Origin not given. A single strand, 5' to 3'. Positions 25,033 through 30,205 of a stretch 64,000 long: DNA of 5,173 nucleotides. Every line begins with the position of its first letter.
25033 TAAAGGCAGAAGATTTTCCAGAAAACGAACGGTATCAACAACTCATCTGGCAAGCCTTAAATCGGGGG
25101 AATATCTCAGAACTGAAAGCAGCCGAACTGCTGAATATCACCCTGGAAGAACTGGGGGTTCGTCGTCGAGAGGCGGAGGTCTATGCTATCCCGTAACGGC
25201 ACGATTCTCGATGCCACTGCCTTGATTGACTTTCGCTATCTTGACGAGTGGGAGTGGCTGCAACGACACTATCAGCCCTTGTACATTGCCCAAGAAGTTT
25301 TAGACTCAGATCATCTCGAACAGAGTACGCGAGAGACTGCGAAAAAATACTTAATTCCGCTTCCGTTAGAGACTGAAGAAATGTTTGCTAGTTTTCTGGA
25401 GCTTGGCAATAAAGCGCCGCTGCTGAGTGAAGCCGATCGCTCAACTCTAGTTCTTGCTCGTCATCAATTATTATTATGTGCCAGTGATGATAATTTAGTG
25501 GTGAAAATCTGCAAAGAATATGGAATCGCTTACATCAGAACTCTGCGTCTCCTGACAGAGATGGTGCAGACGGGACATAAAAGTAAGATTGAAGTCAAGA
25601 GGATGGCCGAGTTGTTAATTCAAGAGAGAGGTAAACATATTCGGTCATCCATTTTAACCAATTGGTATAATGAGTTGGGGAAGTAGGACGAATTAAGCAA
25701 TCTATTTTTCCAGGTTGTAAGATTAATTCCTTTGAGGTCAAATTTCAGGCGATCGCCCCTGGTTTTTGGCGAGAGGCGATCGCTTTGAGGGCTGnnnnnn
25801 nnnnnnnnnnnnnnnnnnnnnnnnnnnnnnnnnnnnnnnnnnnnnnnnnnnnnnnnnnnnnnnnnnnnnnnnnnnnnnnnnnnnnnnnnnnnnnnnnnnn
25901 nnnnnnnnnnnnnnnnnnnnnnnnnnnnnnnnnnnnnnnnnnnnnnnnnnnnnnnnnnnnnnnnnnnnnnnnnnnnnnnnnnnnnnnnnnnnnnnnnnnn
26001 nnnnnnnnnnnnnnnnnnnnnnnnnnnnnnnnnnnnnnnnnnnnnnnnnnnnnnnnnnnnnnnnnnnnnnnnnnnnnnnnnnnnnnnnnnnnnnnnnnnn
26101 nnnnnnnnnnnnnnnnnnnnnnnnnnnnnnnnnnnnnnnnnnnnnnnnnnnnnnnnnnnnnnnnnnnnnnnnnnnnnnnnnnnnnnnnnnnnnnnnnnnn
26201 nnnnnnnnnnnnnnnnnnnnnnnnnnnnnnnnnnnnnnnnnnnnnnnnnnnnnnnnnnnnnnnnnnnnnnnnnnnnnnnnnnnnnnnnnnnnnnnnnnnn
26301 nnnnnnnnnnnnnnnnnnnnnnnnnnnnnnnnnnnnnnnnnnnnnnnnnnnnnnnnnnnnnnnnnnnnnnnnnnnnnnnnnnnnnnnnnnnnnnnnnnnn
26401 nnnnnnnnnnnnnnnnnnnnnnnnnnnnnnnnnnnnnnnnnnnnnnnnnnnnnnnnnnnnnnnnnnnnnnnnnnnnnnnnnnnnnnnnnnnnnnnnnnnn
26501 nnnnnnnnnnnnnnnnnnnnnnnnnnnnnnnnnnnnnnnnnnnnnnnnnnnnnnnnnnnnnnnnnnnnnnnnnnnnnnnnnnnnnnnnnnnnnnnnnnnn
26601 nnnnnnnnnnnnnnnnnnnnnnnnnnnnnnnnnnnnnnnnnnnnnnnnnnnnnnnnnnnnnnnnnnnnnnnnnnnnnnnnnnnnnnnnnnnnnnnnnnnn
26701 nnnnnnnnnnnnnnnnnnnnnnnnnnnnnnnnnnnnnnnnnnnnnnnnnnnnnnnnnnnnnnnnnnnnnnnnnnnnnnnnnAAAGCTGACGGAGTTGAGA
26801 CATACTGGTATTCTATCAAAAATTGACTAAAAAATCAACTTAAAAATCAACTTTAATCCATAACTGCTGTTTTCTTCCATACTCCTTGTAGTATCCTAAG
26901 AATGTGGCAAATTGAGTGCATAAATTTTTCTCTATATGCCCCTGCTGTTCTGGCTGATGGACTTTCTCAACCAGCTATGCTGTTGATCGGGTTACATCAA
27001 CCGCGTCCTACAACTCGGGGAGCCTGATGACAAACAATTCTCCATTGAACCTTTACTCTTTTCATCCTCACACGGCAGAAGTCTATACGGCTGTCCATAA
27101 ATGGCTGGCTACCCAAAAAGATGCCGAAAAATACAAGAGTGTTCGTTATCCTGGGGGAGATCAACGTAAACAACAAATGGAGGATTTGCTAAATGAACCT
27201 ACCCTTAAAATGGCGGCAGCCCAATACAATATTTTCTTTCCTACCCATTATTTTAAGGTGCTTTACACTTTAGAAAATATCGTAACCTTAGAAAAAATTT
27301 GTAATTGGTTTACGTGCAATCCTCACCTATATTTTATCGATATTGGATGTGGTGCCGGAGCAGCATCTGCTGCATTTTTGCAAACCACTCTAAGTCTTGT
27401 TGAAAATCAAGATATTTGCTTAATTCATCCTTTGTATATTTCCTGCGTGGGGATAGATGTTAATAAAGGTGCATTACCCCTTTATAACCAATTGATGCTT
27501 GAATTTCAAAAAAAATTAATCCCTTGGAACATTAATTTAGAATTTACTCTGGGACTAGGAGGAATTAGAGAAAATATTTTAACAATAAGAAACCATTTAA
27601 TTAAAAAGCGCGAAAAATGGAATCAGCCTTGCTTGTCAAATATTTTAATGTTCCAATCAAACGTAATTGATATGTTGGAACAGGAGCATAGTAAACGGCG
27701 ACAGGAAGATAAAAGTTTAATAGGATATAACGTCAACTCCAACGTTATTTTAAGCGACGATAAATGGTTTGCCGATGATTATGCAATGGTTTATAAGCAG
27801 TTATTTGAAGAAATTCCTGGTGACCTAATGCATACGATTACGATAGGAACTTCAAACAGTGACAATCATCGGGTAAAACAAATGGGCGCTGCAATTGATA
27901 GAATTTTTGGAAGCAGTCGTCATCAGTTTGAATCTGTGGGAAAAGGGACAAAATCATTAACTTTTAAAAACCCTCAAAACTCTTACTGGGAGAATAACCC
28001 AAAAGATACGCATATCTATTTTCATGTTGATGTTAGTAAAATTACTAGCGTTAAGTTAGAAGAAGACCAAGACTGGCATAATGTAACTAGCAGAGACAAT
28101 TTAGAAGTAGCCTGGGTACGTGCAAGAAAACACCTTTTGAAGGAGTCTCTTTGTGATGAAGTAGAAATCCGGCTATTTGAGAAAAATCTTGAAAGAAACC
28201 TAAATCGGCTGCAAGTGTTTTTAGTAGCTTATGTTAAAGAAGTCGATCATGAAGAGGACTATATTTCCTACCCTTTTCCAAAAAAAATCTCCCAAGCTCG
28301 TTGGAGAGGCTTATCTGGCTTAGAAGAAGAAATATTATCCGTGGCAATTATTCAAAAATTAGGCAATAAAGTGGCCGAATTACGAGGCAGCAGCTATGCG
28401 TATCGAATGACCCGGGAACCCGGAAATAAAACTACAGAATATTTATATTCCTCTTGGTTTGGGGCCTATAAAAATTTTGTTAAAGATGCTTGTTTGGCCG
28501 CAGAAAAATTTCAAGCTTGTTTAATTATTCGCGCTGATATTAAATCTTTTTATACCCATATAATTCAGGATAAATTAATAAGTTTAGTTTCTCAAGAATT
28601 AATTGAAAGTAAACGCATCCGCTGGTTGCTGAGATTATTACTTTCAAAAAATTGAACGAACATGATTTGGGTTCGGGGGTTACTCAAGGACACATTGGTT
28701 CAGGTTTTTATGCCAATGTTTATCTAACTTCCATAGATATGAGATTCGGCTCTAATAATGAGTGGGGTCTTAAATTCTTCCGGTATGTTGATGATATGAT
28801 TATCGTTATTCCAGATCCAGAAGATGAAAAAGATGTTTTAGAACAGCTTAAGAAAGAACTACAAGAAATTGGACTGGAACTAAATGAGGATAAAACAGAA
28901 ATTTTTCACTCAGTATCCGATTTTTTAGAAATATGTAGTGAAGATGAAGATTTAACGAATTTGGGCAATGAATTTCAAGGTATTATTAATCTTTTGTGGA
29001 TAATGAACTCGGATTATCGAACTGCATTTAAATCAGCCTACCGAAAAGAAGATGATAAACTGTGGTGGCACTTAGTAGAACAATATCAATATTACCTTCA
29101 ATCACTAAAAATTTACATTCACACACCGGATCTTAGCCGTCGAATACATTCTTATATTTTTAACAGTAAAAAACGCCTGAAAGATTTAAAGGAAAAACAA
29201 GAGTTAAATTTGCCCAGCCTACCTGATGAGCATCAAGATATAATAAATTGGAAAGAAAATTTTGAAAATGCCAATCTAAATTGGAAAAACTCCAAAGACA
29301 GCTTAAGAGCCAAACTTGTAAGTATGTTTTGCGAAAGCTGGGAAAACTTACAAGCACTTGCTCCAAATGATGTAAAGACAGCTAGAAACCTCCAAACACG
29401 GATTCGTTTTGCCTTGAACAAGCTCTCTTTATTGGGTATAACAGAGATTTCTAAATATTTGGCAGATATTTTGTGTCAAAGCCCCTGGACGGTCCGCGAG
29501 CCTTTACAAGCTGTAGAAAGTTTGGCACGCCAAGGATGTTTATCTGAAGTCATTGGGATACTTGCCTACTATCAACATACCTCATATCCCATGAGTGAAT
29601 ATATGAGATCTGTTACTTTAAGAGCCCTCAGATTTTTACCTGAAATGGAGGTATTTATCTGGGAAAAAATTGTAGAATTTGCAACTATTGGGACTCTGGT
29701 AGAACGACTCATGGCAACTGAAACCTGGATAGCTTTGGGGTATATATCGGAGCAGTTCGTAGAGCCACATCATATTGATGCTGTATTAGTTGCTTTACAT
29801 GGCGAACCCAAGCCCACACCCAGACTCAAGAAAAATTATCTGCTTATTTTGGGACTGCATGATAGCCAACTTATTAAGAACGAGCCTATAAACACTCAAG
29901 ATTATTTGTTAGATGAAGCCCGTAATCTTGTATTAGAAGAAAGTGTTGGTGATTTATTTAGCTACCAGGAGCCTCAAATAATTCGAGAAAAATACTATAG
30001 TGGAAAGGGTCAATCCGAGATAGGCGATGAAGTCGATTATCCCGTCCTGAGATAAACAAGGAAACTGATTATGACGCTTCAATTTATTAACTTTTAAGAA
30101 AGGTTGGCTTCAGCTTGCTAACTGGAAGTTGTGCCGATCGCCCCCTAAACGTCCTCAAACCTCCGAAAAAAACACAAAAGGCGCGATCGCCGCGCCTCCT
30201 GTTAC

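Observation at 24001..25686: XRE-HTH/ImmA-IrrE metallopeptidase fusion with overlapping PIN-like gene and palindromic operator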

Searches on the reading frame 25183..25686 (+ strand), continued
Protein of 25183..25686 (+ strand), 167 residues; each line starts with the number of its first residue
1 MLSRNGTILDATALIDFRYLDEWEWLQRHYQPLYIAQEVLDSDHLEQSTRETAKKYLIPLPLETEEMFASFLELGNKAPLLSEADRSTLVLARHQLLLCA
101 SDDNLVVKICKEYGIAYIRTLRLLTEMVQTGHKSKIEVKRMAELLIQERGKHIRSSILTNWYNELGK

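Call 54: search_dna_similar(query=window:25183-25683:+, collection=plasmids, mode=protein, max_rows=15)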
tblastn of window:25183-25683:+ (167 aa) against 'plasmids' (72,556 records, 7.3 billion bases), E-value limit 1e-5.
Records with a match: 4; places in all: 4; records where one place covers at least 80% of the query: 4.
Best place of each record, by identity: 60-80% 3; <60% 1.
By first word of the organism name: Nostoc 1; Dolichospermum 1; Cyanobacterium 1; Pseudanabaena 1.
By predicted mobility (MOB-suite, as given by PLSDB): mobilizable 3; non-mobilizable 1.
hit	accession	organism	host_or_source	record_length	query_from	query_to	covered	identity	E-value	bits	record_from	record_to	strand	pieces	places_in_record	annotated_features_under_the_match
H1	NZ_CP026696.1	Nostoc sp. 'Lobaria pulmonaria (5183) cyanobiont'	Lobaria pulmonaria thallus,lichen ...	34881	1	167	100%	67.7%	3e-71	239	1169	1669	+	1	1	hypothetical protein | XRE family transcriptional regulator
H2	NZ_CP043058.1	Dolichospermum sp. UHCC 0315A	DNA sample,Gulf of Finland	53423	5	167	98%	66.9%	2e-66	225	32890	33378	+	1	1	hypothetical protein | XRE family transcriptional regulator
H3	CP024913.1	Cyanobacterium sp. HL-69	cell culture,enrichment cultures from ...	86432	5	164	96%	64.4%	3e-62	213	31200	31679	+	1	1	hypothetical protein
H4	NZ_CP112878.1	Pseudanabaena galeata CCNP1313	-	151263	8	161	92%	45.5%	3e-40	150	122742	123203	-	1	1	hypothetical protein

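Call 55: get_annotated_region(hit=H1, flank=5000)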
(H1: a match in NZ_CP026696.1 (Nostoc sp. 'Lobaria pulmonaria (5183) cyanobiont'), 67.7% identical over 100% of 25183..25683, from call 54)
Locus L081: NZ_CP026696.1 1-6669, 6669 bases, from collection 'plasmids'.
description: Nostoc sp. 'Lobaria pulmonaria (5183) cyanobiont' strain 5183 plasmid pNLP4, complete sequence
organism: Nostoc sp. 'Lobaria pulmonaria (5183) cyanobiont' (NCBI taxid 1618022)
taxonomy: Bacteria; Cyanobacteriota; Cyanophyceae; Nostocales; Nostocaceae; Nostoc; Nostoc sp. 'Lobaria pulmonaria (5183) cyanobiont'
host: -; source: Lobaria pulmonaria thallus,lichen thallus; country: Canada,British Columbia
typing (MOB-suite, as given by PLSDB): mobilizable; relaxase MOBP
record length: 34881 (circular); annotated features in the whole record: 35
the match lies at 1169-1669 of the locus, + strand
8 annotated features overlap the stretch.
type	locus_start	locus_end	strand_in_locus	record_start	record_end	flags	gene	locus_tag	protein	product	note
CDS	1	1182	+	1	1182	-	-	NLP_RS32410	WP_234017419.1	XRE family transcriptional regulator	-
CDS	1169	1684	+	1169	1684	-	-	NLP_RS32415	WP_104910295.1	hypothetical protein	-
CDS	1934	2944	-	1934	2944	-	-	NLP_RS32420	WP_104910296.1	tyrosine-type recombinase/integrase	GO:0015074 - DNA integration [Evidence IEA]; GO:0006310 - DNA recombination [Evidence IEA]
CDS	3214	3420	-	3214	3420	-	-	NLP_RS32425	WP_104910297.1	hypothetical protein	-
CDS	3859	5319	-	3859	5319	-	-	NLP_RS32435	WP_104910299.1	hypothetical protein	-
CDS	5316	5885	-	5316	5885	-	-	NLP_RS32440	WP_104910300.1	hypothetical protein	-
CDS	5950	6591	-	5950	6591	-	-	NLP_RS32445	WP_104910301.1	hypothetical protein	-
CDS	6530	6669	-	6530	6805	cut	-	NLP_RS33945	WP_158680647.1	hypothetical protein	-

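Call 57: search_protein_families(library=pfam, alignment_id=A1, max_evalue=1)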
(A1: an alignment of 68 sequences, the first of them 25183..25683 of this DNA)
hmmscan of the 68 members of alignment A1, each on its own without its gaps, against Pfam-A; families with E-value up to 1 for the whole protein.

A. member 1, window:25183-25683:+ (167 aa): 1 family
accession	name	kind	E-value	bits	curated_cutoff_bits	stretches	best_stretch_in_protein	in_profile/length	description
PF20698.3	PIN-TPR-GreABC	-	0.013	16.2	27.8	1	8-54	1-46/138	PIN domain associated with the TPR-GreAB-C-PIN system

B. families by the number of members that match (of 68 scanned): 22 families
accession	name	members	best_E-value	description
PF03810.25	IBN_N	6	0.068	Importin-beta N-terminal domain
PF17146.10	PIN_6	5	0.019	PIN domain of ribonuclease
PF20698.3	PIN-TPR-GreABC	4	0.013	PIN domain associated with the TPR-GreAB-C-PIN system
PF18087.6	RuBisCo_chap_C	3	0.09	Rubisco Assembly chaperone C-terminal domain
PF08732.16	HIM1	2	0.018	HIM1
PF09777.14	OSTMP1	2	0.11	Osteopetrosis-associated transmembrane protein 1 precursor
PF08801.17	Nucleoporin_N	2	0.12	Nup133 N terminal like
PF05712.18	MRG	1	0.016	MRG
PF21004.2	MCEL_GT_NTPase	1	0.024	mRNA capping enzyme catalytic subunit, GTase, NTPase domain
PF08807.15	DUF1798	1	0.028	Bacterial domain of unknown function (DUF1798)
PF22527.2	DEXQc_Suv3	1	0.044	DEXQ-box helicase domain of Suv3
PF05669.17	Med31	1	0.05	SOH1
PF17196.9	DUF5133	1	0.062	Protein of unknown function (DUF5133)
PF21962.1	DUF6924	1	0.082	Domain of unknown function (DUF6924)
PF20950.2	Flu_PB2_4th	1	0.11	Influenza RNA polymerase PB2 helical domain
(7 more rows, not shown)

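Call 58: search_protein_families(library=padloc, alignment_id=A1, max_evalue=0.01)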
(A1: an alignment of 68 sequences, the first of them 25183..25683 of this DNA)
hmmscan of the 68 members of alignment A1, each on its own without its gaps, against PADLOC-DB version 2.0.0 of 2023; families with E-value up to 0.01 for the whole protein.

A. member 1, window:25183-25683:+ (167 aa): 2 families
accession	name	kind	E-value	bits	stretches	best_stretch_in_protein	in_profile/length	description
PDLC05073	PDC-S70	-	0.00016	19.6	1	8-161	4-155/162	-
PDLC05071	PDC-S70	-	0.0016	16.6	1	7-160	3-152/161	-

B. families by the number of members that match (of 68 scanned): 3 families
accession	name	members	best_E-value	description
PDLC05073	PDC-S70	60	6.1e-09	-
PDLC05071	PDC-S70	22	4.7e-05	-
PDLC05068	PDC-S70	5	0.0026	-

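Call 68: search_protein_representatives(alignment_id=A1)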
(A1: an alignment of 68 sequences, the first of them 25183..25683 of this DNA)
Query: 68 sequences, 168 profile positions. Proteins with E-value up to 0.001 (for the whole library): 125; up to 1e-10: 35; up to 1e-30: 14. The best 125 are listed.
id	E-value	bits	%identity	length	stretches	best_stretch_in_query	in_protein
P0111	1.8e-80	284.8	-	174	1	2-167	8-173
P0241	1.6e-62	226.5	-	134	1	33-166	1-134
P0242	1.3e-51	191.0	-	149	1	44-164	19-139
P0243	1.8e-51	190.5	-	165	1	7-167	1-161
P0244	6.5e-50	185.4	-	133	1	1-126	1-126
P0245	1.1e-48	181.5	-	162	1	1-160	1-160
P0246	2.7e-43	163.9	-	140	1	54-160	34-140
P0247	3.2e-41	157.1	-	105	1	67-167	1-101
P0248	3.2e-39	150.6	-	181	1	2-166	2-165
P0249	3.2e-39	150.6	-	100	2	1-60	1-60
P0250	9.9e-39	149.0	-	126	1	3-115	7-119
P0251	4.1e-36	140.5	-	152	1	14-165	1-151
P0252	4.2e-36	140.5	-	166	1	5-166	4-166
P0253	2.1e-31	125.2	-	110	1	54-143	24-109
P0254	7.0e-30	120.3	-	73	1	67-139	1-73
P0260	1.4e-22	96.5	-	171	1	4-162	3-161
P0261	1.7e-21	92.9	-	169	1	3-165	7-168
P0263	4.0e-20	88.5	-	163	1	5-165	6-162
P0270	1.1e-11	61.0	-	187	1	6-162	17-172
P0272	2.9e-11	59.7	-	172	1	7-161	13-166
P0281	1.3e-09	54.3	-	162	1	1-161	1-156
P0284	9.7e-09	51.5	-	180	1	7-163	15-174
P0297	3.3e-07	46.5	-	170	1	6-166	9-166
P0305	1.4e-06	44.5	-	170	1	3-166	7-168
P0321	1.3e-05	41.3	-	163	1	1-166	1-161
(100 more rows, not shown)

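Call 69: search_protein_families(library=pfam, proteins=[P0260, P0261, P0263, P0270, P0272, P0281, P0284, P0297, P0305, P0321], max_evalue=0.1)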
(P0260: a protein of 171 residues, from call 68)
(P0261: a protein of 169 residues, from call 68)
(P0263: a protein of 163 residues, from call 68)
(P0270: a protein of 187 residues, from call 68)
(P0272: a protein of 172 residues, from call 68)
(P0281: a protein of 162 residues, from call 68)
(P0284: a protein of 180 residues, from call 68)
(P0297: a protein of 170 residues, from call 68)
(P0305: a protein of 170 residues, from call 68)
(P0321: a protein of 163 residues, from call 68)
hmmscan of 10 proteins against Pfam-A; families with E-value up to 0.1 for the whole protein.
P0260 (171 aa): 0 families

P0261 (169 aa): 1 family
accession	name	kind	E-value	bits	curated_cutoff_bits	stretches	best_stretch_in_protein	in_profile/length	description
PF01850.27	PIN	-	0.00083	20.4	23.6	1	47-102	54-107/120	PIN domain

P0263 (163 aa): 0 families

P0270 (187 aa): 1 family
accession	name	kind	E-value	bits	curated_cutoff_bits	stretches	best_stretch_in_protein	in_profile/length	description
PF01850.27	PIN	-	0.0022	19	23.6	1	75-121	74-119/120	PIN domain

P0272 (172 aa): 4 families
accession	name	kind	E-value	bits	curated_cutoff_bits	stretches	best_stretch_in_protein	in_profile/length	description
PF11848.13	DUF3368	-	2.5e-08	34.1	27.3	1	123-168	2-44/46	Domain of unknown function (DUF3368)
PF01850.27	PIN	-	3e-05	25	23.6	1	71-116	78-119/120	PIN domain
PF11900.14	DUF3420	-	0.012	16.2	24.9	1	46-61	7-22/47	Domain of unknown function (DUF3420)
PF24219.2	DUF7438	-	0.029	15.2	25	0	140-154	6-20/57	Family of unknown function (DUF7438)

P0281 (162 aa): 1 family
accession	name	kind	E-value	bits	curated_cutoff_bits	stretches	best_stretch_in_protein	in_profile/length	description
PF01850.27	PIN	-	1.3e-05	26.2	23.6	1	8-103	2-114/120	PIN domain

P0284 (180 aa): 1 family
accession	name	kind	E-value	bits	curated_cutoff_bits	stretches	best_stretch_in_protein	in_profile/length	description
PF11848.13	DUF3368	-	0.045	14.1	27.3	1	128-173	2-43/46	Domain of unknown function (DUF3368)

P0297 (170 aa): 0 families

P0305 (170 aa): 2 families
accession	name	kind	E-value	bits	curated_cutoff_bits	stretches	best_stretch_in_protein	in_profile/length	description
PF01850.27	PIN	-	0.0035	18.4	23.6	1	55-112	61-118/120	PIN domain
PF18477.7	PIN_9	-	0.012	16.3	26.3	1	83-121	73-112/116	PIN like domain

P0321 (163 aa): 1 family
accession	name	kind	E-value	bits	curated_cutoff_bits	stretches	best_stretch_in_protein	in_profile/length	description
PF01850.27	PIN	-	0.00026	22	23.6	1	10-104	4-116/120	PIN domain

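Call 76: search_protein_families(library=phrogs, proteins=[window:25183-25683:+], max_evalue=0.001)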
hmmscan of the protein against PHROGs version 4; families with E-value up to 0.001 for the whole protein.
window:25183-25683:+ (167 aa): 0 families

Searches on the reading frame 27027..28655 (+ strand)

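Call 3: search_protein_families(library=pfam, proteins=[window:27027-28655:+], max_evalue=0.1)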
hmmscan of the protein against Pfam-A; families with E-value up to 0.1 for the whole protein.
window:27027-28655:+ (542 aa): 0 families

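Call 4: search_protein_families(library=padloc, proteins=[window:27027-28655:+], max_evalue=0.1)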
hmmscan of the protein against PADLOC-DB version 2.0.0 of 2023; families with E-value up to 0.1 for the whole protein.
window:27027-28655:+ (542 aa): 14 families
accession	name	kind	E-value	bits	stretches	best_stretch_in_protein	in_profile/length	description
PDLC03774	RT_UG35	-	2.7e-170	566.6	1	8-542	3-503/938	DRT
PDLC03773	RT_UG34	-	7.3e-13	46.2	1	351-530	8-182/512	DRT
PDLC03759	RT_UG21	-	5e-09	33.4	1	355-538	3-182/503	DRT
PDLC03746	RT_UG10_large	-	1.5e-08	30.9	1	376-524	380-526/1688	DRT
PDLC01136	RT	-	6.1e-08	30.4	1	352-540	4-170/263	RT (reverse transcriptase)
PDLC03783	Drt8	-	1.5e-06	25.8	1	356-540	4-178/493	DRT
PDLC02174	Drt3a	-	0.0001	19.7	1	496-539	108-151/403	-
PDLC03768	Drt3a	-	0.00013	19.6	1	497-539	134-176/411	DRT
PDLC03775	RT_UG36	-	0.00058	16.9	1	433-528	80-172/557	DRT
PDLC03745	Drt1a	-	0.0013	14.7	1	472-524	166-222/1176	DRT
PDLC03779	RT_UG4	-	0.0015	15.7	1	496-538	114-155/307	DRT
PDLC03754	RT_UG17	-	0.0025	14.7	1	487-534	117-163/429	DRT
PDLC03755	RT_UG18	-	0.0046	14.5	1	497-529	118-150/295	DRT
PDLC03739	RT_Ec107-like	-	0.01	13.2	1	474-538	76-140/307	retron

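Call 5: search_protein_families(library=ncbifam, proteins=[window:27027-28655:+], max_evalue=0.1)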
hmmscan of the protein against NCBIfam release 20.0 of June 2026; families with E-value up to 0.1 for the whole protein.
window:27027-28655:+ (542 aa): 2 families
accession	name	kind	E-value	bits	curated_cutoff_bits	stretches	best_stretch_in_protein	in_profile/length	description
NF041747.1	Drt3a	equivalog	0.0019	17.6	200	1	496-539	109-152/412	antiviral reverse transcriptase Drt3a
TIGR04416.1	group_II_RT_mat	equivalog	0.014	14.6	300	1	377-538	21-162/353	group II intron reverse transcriptase/maturase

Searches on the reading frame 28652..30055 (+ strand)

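Call 3: search_protein_families(library=pfam, proteins=[window:28652-30055:+], max_evalue=0.1)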
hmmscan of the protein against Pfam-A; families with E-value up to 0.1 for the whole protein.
window:28652-30055:+ (467 aa): 2 families
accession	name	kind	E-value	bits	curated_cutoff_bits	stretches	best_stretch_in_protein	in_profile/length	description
PF00078.32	RVT_1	-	2.6e-12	47.3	29.6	1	8-91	117-194/205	Reverse transcriptase (RNA-dependent DNA polymerase)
PF23864.1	DUF7222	-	0.0035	18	27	0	278-328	11-58/108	Domain of unknown function (DUF7222)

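Call 4: search_protein_families(library=padloc, proteins=[window:28652-30055:+], max_evalue=0.1)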
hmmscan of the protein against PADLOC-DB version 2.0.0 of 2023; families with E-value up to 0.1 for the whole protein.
window:28652-30055:+ (467 aa): 70 families (the best 25 are shown)
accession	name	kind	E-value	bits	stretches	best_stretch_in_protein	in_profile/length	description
PDLC03774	RT_UG35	-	1.2e-154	514.9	1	2-456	505-932/938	DRT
PDLC03759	RT_UG21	-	4.6e-18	63.2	1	9-108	192-288/503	DRT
PDLC03773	RT_UG34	-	5.6e-17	59.8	1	8-102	213-304/512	DRT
PDLC03757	Drt2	-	2.1e-16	58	1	8-176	286-445/502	DRT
PDLC03775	RT_UG36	-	4.1e-16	57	1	7-132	193-313/557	DRT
PDLC03786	RT_UG9_small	-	1.7e-15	54.9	1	8-89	205-283/541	DRT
PDLC03756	RT_UG19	-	1.9e-15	54.9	1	6-258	199-422/562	DRT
PDLC03746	RT_UG10_large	-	3.6e-15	52.9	1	7-96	563-652/1688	DRT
PDLC03758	RT_UG20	-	5.3e-15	53.4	1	8-107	194-286/511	DRT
PDLC03783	Drt8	-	1.5e-14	52.2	1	21-222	198-382/493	DRT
PDLC03761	RT_UG23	-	2.6e-14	50.6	1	8-103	188-280/489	DRT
PDLC03754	RT_UG17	-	1.3e-13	48.6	1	8-87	183-259/429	DRT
PDLC02173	Drt2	-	2.5e-13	48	1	4-110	225-330/425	-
PDLC03764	RT_UG26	-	7.4e-13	46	1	9-88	186-262/398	DRT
PDLC03750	RT_UG13b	-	1.1e-12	45.8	1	17-203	219-384/430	DRT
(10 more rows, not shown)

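Call 5: search_protein_families(library=ncbifam, proteins=[window:28652-30055:+], max_evalue=0.1)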
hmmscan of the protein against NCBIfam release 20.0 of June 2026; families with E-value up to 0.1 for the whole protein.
window:28652-30055:+ (467 aa): 9 families
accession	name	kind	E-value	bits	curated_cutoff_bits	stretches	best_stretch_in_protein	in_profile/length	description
NF041746.1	Drt2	equivalog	2.5e-15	56.6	390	1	3-111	217-324/416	antiviral reverse transcriptase Drt2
TIGR04416.1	group_II_RT_mat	equivalog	5e-15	55.5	300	1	8-101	178-272/353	group II intron reverse transcriptase/maturase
NF041747.1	Drt3a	equivalog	1.3e-11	44.5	200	1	7-108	161-262/412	antiviral reverse transcriptase Drt3a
NF041749.1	Drt4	equivalog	2.8e-08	33.2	450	1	8-85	193-267/489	antiviral reverse transcriptase Drt4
NF041748.1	Drt3b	equivalog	2.4e-06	26.5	350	1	41-86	271-316/647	antiviral reverse transcriptase Drt3b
NF038233.2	retron_St85_RT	exception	2.1e-05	23.9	235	1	10-82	138-214/289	retron St85 family RNA-directed DNA polymerase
NF045673.1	c-di-GMPRcptLapD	equivalog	0.0033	15.8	1020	1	321-415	457-545/647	cyclic di-GMP receptor LapD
TIGR02937.1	sigma70-ECF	superfamily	0.019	14.6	42.9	1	403-462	86-144/165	sigma-70 family RNA polymerase sigma factor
NF008753.0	PRK11788.1-1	equivalog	0.055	12.6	395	1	176-249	133-204/389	lipopolysaccharide assembly protein LapB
